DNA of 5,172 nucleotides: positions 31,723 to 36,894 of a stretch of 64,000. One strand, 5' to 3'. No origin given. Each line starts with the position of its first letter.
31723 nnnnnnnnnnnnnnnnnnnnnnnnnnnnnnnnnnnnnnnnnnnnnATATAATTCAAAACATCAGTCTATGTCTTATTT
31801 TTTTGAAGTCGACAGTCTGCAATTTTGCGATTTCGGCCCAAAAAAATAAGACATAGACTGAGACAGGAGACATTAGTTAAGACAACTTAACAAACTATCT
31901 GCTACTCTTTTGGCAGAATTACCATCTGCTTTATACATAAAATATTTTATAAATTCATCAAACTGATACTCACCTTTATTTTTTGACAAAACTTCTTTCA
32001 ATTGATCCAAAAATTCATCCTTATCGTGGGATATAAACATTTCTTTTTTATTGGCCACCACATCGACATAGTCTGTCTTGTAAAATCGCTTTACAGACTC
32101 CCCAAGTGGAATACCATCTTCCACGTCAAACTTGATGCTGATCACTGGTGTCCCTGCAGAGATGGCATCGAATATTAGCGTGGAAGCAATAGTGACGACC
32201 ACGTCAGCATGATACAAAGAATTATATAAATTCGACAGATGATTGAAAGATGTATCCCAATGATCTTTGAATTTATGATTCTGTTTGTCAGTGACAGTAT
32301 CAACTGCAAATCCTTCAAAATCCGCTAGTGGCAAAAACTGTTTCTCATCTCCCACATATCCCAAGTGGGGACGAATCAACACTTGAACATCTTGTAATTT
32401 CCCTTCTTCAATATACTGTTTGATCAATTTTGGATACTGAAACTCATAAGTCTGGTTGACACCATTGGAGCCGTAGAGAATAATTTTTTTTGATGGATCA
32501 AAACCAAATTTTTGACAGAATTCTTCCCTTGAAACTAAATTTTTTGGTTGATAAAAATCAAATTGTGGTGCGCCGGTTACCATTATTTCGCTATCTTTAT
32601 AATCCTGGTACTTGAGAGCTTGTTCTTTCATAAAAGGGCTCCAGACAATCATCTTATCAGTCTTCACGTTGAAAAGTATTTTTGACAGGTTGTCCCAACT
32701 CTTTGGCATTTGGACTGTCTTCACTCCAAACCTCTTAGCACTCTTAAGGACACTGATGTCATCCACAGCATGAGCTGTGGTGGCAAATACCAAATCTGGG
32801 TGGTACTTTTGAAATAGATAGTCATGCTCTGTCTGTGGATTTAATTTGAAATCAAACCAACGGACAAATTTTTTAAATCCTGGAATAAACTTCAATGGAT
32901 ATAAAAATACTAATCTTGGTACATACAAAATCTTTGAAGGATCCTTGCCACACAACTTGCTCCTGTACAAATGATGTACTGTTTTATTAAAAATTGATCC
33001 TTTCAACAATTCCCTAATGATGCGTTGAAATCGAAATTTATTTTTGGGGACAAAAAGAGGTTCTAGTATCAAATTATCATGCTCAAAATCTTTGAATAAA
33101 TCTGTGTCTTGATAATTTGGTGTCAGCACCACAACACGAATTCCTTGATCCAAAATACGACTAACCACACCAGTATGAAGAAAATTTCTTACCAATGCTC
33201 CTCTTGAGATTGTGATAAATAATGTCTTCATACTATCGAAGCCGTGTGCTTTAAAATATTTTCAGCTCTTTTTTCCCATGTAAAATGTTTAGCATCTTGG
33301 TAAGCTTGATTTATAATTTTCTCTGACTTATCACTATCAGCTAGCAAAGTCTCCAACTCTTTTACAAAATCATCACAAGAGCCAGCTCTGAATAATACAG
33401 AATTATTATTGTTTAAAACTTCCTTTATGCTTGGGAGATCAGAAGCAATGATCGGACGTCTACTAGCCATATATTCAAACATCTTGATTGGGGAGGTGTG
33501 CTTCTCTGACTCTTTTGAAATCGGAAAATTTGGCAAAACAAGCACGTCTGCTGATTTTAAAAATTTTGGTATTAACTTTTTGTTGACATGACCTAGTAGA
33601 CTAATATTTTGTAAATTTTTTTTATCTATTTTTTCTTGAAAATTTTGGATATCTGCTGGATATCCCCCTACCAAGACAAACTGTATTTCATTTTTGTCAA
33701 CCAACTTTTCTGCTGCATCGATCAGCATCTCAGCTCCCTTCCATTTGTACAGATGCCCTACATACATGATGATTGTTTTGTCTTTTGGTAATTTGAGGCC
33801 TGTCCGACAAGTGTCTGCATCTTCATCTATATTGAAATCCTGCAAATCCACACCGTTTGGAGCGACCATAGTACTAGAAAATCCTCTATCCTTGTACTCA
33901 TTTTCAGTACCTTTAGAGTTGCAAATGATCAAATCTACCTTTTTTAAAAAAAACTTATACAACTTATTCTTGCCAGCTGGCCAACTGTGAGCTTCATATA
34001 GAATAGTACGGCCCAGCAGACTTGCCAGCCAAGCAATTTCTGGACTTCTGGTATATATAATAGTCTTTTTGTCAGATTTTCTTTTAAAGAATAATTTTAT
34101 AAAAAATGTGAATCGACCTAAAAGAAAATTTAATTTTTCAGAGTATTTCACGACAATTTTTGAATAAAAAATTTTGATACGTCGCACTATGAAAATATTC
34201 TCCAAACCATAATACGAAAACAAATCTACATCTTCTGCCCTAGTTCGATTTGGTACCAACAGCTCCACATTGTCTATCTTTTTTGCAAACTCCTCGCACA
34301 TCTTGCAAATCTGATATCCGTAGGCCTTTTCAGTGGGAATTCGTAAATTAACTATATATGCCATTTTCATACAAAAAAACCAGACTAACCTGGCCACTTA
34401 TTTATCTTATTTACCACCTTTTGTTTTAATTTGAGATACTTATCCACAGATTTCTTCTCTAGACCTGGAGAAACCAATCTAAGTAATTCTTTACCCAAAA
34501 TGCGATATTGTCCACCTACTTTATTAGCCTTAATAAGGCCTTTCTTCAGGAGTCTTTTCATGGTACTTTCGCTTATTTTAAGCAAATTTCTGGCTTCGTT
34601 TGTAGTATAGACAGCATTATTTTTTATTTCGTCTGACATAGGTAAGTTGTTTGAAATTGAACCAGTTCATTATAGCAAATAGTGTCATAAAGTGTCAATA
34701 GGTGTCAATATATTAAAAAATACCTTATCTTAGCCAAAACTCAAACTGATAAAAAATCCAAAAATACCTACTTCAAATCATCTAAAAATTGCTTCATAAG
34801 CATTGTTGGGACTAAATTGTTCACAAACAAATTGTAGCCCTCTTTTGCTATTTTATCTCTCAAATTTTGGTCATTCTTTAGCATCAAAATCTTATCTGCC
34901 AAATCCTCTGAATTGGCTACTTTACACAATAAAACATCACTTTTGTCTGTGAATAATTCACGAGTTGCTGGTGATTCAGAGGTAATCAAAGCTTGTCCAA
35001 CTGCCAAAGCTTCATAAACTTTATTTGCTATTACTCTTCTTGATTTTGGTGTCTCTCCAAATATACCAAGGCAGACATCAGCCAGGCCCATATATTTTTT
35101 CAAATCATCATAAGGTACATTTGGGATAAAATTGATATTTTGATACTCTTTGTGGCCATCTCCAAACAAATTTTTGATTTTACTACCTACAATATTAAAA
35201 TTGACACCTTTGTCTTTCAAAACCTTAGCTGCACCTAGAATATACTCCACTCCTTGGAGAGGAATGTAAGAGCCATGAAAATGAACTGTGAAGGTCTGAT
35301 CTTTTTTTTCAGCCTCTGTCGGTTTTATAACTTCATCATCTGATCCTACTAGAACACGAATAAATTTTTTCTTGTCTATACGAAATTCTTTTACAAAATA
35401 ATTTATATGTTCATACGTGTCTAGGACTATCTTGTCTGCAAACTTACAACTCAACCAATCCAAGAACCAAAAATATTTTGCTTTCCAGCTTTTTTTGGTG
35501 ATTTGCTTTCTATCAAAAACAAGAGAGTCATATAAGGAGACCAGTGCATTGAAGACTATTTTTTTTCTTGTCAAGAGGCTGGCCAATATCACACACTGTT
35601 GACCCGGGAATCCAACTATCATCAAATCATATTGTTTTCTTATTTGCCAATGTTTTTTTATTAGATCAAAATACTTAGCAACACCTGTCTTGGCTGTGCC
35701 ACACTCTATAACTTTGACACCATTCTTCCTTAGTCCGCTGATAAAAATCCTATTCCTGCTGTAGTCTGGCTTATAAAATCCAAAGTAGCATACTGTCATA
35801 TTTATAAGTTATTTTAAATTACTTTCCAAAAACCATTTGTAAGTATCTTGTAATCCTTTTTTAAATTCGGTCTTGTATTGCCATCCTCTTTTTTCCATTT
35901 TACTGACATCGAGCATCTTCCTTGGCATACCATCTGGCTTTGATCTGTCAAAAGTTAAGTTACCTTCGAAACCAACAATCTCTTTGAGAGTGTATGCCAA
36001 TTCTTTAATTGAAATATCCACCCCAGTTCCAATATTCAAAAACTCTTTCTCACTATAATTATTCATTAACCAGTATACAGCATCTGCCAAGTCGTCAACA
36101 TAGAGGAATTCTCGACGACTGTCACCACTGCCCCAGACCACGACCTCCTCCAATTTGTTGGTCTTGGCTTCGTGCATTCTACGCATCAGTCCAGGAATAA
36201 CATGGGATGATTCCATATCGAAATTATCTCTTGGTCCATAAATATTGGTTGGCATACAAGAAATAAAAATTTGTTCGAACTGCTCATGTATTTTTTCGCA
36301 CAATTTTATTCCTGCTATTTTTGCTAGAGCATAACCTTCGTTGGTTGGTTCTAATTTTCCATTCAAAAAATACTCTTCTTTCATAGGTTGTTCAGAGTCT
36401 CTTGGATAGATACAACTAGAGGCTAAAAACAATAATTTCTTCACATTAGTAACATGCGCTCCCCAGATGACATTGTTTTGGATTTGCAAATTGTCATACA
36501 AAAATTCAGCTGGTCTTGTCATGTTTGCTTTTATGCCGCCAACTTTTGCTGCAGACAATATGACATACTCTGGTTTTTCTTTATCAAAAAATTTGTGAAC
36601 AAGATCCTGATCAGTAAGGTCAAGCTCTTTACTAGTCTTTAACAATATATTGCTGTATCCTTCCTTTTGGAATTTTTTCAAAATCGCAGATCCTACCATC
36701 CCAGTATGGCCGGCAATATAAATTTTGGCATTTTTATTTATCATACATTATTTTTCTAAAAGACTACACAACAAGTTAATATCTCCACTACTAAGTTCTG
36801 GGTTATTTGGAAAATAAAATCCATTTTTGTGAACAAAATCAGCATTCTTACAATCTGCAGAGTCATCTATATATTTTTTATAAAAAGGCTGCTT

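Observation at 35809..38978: gmd - His-variant DegT dehydratase - fcl-like reductase: a GDP-L-colitose (3,6-dideoxyhexose) module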

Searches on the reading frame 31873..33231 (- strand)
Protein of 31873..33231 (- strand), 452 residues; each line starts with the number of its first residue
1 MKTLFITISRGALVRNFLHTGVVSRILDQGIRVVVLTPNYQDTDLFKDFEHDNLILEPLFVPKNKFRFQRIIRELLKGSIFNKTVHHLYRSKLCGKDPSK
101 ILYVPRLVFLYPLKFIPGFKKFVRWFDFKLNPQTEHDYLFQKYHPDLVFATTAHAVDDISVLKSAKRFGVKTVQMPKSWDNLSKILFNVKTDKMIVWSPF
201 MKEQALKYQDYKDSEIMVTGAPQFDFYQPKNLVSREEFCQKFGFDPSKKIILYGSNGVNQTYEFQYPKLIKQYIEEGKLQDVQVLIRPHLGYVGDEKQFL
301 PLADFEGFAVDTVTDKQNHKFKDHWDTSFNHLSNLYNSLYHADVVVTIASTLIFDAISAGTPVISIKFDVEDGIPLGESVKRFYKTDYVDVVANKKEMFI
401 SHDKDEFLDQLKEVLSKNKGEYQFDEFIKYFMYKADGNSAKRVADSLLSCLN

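Call 29: search_protein_families(library=pfam, proteins=[window:31873-33231:-], max_evalue=0.0001)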
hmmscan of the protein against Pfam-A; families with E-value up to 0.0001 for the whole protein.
window:31873-33231:- (452 aa): 1 family
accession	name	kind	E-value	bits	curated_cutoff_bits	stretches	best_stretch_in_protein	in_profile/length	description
PF04464.20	Glyphos_transf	-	2.9e-10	40.1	22.1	1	165-447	109-365/367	CDP-Glycerol:Poly(glycerophosphate) glycerophosphotransferase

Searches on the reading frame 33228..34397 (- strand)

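Call 29: search_protein_families(library=pfam, proteins=[window:33228-34397:-], max_evalue=0.0001)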
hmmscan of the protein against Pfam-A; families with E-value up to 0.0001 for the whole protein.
window:33228-34397:- (389 aa): 4 families
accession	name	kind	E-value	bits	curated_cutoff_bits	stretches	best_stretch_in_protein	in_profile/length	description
PF00534.26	Glycos_transf_1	-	1.5e-26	93.4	26.4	1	199-367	7-171/172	Glycosyl transferases group 1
PF13692.12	Glyco_trans_1_4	-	3.1e-26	92.8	27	1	208-354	2-142/142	Glycosyl transferases group 1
PF13524.12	Glyco_trans_1_2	-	3.2e-15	56.8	25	1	226-382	6-143/144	Glycosyl transferase-like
PF13439.12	Glyco_transf_4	-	1.8e-08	35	28.5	1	32-186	10-169/170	Glycosyltransferase Family 4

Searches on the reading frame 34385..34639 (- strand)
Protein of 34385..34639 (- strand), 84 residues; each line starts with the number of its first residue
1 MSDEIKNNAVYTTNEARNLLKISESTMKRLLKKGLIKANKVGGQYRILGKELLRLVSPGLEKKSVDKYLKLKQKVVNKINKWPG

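Call 44: search_protein_families(library=pfam, proteins=[window:34385-34639:-], max_evalue=0.0001)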
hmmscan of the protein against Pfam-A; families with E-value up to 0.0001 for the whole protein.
window:34385-34639:- (84 aa): 1 family
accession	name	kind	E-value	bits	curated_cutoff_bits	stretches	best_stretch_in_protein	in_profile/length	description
PF12728.13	HTH_17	-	1.3e-11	45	27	1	10-55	1-46/51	Helix-turn-helix domain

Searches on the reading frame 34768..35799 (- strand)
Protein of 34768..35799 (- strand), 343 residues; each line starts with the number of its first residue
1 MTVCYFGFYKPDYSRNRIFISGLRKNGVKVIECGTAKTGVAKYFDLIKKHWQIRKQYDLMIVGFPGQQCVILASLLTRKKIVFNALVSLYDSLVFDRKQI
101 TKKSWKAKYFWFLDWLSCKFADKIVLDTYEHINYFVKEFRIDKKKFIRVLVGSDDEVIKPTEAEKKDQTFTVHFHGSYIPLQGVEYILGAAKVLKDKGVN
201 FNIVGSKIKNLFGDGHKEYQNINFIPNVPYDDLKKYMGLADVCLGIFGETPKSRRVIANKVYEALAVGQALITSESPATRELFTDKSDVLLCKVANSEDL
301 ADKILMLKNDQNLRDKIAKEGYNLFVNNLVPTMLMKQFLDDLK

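Call 29: search_protein_families(library=pfam, proteins=[window:34768-35799:-], max_evalue=0.0001)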
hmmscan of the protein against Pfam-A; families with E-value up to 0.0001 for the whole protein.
window:34768-35799:- (343 aa): 3 families
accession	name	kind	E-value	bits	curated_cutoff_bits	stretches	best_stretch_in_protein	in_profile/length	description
PF00534.26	Glycos_transf_1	-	9.5e-15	55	26.4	1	163-323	9-171/172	Glycosyl transferases group 1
PF13692.12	Glyco_trans_1_4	-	4.7e-13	50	27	1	171-309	3-141/142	Glycosyl transferases group 1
PF13524.12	Glyco_trans_1_2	-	7e-13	49.2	25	1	194-327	9-131/144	Glycosyl transferase-like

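Call 52: search_protein_families(library=ncbifam, proteins=[window:34768-35799:-], max_evalue=1e-10)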
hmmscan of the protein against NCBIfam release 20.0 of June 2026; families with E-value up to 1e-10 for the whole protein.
window:34768-35799:- (343 aa): 0 families

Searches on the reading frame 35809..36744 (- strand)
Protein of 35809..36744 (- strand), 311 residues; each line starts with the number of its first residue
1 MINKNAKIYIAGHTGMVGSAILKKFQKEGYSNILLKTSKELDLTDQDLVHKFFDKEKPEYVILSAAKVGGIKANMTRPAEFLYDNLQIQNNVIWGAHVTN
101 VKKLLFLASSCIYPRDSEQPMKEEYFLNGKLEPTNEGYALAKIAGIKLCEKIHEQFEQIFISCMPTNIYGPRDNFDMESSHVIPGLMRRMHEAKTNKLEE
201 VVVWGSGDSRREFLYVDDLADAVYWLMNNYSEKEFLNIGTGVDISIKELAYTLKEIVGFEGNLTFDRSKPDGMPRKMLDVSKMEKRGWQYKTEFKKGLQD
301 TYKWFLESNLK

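Call 3: search_protein_families(library=ncbifam, proteins=[window:35809-36744:-], max_evalue=0.00001)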
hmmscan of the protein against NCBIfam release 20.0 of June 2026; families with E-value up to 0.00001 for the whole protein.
window:35809-36744:- (311 aa): 11 families
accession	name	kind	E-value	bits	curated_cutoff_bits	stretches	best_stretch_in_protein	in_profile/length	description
NF047922.1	GDPFucSynFcl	equivalog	6.6e-138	459.3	500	1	5-309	2-305/308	GDP-L-fucose synthase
TIGR01179.1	galE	equivalog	6.8e-22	77.7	262.3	1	8-305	2-325/332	UDP-glucose 4-epimerase GalE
TIGR01181.1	dTDP_gluc_dehyt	equivalog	1.5e-19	70.2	365.1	1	41-308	57-314/321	dTDP-glucose 4,6-dehydratase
TIGR04180.1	EDH_00030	hypoth_equivalog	3.3e-16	59.2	475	1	42-268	57-267/297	NAD-dependent 4,6-dehydratase LegB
TIGR02197.1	heptose_epim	equivalog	6.1e-16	58.5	274.6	1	8-259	1-262/316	ADP-glyceromanno-heptose 6-epimerase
NF008360.0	PRK11150.1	equivalog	4.6e-13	49.1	452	1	8-251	2-248/310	ADP-glyceromanno-heptose 6-epimerase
NF007490.0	PRK10084.1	subfamily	1.8e-10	40.3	649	1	200-308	220-337/361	dTDP-glucose 4,6-dehydratase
NF007582.0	PRK10217.1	equivalog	3e-08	33.1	698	1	200-307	213-333/355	dTDP-glucose 4,6-dehydratase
NF007956.0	PRK10675.1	subfamily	5.6e-08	32.3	394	1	40-305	56-329/338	UDP-glucose 4-epimerase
NF011728.1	PRK15181.1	equivalog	3.7e-07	29.5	760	1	59-307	92-339/348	Vi polysaccharide biosynthesis UDP-N-acetylglucosaminuronic acid C-4 epimerase TviC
TIGR01214.1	rmlD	equivalog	8.1e-07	28.4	224.05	1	7-151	1-137/285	dTDP-4-dehydrorhamnose reductase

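Call 4: search_protein_families(library=pfam, proteins=[window:35809-36744:-], max_evalue=0.00001)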
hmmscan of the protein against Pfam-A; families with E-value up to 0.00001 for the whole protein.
window:35809-36744:- (311 aa): 3 families
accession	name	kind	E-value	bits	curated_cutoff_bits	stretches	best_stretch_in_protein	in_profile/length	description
PF01370.27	Epimerase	-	4.6e-62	210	20.9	1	8-239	1-240/240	NAD dependent epimerase/dehydratase family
PF16363.11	GDP_Man_Dehyd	-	5e-19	69.4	27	1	40-301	58-332/332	GDP-mannose 4,6 dehydratase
PF04321.23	RmlD_sub_bind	-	6.8e-09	35.6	27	1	7-79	2-73/287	RmlD substrate binding domain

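Call 33: find_related_loci(query=window:35809-36744:-, collection=metagenome_contigs, flank=5000)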
Query window:35809-36744:- (311 aa) in metagenome_contigs; peptide patterns used: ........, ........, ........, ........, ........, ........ (x = any residue, [..] = any of these).
187 stretches matched a pattern; 113 encode a relative of the query (tblastn E <= 1e-3); the best 80 are kept; 80 distinct loci.
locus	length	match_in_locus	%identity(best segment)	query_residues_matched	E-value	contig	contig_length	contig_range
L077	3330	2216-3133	68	2-306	3e-152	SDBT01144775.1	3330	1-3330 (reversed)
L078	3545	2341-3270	66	2-311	2e-149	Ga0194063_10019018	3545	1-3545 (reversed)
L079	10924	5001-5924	61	2-309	3e-132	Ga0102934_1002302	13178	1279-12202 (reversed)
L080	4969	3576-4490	62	2-306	2e-130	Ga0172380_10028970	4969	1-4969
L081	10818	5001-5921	60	1-307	1e-127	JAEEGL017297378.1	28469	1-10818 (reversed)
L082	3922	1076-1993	59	2-307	7e-129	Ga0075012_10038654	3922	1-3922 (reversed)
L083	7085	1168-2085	59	2-307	4e-125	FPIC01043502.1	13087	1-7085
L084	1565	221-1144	59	1-307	4e-134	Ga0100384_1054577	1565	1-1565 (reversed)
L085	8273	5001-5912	59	5-308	6e-124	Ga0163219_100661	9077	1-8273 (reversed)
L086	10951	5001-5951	56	2-310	6e-124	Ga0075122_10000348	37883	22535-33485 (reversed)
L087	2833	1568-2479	58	2-305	2e-128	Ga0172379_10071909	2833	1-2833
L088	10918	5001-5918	57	2-307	1e-121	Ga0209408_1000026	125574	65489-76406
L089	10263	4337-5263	55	2-310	3e-121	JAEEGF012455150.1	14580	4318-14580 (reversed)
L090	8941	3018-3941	57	1-308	4e-121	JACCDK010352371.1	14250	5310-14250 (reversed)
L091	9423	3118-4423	58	4-308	2e-120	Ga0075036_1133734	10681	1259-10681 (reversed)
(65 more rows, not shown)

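Call 34: search_solved_structures(query=window:35809-36744:-, show_alignments=1, max_evalue=1e-20)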
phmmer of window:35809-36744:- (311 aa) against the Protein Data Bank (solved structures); distinct sequences matched with E-value up to 1e-20: 18.
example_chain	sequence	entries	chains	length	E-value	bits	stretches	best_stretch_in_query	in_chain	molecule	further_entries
1e6u_A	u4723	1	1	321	2.6e-104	352.2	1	6-308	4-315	GDP-FUCOSE SYNTHETASE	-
1bsv_A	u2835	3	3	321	1.2e-103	350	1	6-308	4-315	PROTEIN (GDP-FUCOSE SYNTHETASE) | GDP-FUCOSE SYNTHETASE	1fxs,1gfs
1bws_A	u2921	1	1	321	3.1e-103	348.7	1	6-308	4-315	PROTEIN (GDP-4-KETO-6-DEOXY-D-MANNOSE EPIMERASE/REDUCTASE)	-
1e7s_A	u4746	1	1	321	3.1e-103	348.6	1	6-308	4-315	GDP-FUCOSE SYNTHETASE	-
1e7q_A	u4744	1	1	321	3.4e-103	348.5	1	6-308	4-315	GDP-FUCOSE SYNTHETASE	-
7ll6_A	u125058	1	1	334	5.9e-103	347.7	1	6-308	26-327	GDP-L-fucose synthase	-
8du0_A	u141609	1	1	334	5.9e-103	347.7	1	6-308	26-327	GDP-L-fucose synthase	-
1e7r_A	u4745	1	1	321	2.2e-102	345.9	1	6-308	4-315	GDP-FUCOSE SYNTHETASE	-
7anh_A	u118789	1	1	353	1.1e-92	314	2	3-195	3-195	GDP-L-fucose synthase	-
8ewu_A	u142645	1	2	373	1.2e-84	287.6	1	1-194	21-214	GDP-L-fucose synthase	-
7cxt_A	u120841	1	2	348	3.3e-80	273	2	4-195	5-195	GDP-L-fucose synthase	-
7m13_A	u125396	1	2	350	3.6e-80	272.9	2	4-195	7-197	GDP-L-fucose synthase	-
7anc_A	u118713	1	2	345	6.3e-80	272.1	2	4-195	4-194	GDP-L-fucose synthase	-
4b8w_A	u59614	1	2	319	3.5e-52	181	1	5-307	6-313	GDP-L-FUCOSE SYNTHASE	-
4b8z_A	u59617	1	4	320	3.6e-52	181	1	5-307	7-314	GDP-L-FUCOSE SYNTHASE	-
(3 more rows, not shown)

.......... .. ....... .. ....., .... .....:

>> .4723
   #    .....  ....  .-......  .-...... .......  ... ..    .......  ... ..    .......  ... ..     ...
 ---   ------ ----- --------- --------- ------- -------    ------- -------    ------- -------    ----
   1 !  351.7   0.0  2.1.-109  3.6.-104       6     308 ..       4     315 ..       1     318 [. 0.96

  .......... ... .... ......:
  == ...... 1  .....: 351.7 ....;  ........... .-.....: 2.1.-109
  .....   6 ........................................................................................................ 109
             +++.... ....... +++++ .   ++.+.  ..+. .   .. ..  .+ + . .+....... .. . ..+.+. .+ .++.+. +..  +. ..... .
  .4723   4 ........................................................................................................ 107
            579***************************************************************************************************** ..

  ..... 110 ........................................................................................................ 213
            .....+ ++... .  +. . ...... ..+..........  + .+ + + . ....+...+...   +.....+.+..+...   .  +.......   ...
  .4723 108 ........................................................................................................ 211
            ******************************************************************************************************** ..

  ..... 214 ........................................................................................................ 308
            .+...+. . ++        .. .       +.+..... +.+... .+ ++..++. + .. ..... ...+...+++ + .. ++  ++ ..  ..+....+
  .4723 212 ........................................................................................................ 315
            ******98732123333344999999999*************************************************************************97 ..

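Call 43: list_cluster_members(proteins=[P0001, window:35809-36744:-, window:37926-38978:-])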
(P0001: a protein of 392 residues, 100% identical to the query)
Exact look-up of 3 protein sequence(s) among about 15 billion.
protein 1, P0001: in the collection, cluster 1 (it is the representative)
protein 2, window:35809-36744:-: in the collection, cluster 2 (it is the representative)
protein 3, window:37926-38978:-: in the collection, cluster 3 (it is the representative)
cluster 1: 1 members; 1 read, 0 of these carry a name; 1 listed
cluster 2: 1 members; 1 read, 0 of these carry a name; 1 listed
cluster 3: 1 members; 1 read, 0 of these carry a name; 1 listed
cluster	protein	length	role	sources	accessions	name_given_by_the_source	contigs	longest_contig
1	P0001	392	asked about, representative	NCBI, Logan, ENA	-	-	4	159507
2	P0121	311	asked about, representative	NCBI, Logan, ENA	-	-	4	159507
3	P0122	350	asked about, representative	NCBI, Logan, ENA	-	-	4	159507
